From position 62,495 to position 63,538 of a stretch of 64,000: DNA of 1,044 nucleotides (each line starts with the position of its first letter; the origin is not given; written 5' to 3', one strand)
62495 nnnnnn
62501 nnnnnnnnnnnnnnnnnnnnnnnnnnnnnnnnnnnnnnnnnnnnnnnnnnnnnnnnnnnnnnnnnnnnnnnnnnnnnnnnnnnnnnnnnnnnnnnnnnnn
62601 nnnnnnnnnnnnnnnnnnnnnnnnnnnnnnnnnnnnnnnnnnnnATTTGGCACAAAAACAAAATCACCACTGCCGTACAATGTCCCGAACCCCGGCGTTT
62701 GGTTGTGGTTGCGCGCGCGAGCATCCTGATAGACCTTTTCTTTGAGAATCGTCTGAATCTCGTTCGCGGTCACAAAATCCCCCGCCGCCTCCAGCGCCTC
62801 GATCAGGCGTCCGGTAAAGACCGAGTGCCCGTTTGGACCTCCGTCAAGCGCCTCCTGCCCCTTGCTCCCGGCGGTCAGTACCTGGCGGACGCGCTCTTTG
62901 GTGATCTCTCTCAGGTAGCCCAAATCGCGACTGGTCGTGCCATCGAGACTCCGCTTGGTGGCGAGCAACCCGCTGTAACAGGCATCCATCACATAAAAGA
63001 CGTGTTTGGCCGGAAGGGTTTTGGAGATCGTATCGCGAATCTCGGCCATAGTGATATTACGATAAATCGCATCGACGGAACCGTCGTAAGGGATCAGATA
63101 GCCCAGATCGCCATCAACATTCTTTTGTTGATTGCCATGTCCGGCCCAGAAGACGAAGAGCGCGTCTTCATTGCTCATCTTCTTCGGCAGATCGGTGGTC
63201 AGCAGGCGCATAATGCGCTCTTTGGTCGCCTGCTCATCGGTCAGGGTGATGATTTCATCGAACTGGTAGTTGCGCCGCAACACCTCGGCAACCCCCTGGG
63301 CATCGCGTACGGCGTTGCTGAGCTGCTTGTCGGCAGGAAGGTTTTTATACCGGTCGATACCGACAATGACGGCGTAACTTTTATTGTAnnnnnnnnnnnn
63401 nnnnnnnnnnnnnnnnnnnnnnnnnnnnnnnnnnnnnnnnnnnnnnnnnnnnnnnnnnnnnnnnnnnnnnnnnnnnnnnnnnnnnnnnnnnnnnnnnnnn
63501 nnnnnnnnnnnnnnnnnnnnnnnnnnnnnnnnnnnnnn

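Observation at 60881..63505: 874-aa caspase - coiled-coil - FGE-like fusion: Rosetta-stone paralogue of the split operon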

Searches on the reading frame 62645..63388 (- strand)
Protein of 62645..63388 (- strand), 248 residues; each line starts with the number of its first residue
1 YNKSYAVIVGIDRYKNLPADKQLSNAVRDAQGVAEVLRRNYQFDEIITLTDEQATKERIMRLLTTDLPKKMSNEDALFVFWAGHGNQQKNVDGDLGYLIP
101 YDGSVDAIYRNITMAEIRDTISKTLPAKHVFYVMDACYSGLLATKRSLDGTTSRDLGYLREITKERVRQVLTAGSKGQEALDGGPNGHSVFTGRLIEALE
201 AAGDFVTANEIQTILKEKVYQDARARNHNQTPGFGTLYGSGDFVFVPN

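Call 83: search_solved_structures(query=window:62645-63388:-, max_evalue=0.01, show_alignments=2)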
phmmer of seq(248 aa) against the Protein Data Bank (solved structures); distinct sequences matched with E-value up to 0.01: 5.
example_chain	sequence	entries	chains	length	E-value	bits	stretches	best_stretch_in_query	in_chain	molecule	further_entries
4f6o_A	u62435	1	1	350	5.3e-06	29.8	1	6-141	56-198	Metacaspase-1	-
7qp0_A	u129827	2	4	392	1e-05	28.8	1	7-142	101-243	Metacaspase-1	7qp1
6w8s_A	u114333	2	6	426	1.5e-05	28.3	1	6-144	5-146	Metacaspase-4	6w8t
4f6p_A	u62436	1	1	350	2e-05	27.9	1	6-104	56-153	Metacaspase-1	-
6w8r_A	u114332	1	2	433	0.00028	24.1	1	6-144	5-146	Metacaspase-4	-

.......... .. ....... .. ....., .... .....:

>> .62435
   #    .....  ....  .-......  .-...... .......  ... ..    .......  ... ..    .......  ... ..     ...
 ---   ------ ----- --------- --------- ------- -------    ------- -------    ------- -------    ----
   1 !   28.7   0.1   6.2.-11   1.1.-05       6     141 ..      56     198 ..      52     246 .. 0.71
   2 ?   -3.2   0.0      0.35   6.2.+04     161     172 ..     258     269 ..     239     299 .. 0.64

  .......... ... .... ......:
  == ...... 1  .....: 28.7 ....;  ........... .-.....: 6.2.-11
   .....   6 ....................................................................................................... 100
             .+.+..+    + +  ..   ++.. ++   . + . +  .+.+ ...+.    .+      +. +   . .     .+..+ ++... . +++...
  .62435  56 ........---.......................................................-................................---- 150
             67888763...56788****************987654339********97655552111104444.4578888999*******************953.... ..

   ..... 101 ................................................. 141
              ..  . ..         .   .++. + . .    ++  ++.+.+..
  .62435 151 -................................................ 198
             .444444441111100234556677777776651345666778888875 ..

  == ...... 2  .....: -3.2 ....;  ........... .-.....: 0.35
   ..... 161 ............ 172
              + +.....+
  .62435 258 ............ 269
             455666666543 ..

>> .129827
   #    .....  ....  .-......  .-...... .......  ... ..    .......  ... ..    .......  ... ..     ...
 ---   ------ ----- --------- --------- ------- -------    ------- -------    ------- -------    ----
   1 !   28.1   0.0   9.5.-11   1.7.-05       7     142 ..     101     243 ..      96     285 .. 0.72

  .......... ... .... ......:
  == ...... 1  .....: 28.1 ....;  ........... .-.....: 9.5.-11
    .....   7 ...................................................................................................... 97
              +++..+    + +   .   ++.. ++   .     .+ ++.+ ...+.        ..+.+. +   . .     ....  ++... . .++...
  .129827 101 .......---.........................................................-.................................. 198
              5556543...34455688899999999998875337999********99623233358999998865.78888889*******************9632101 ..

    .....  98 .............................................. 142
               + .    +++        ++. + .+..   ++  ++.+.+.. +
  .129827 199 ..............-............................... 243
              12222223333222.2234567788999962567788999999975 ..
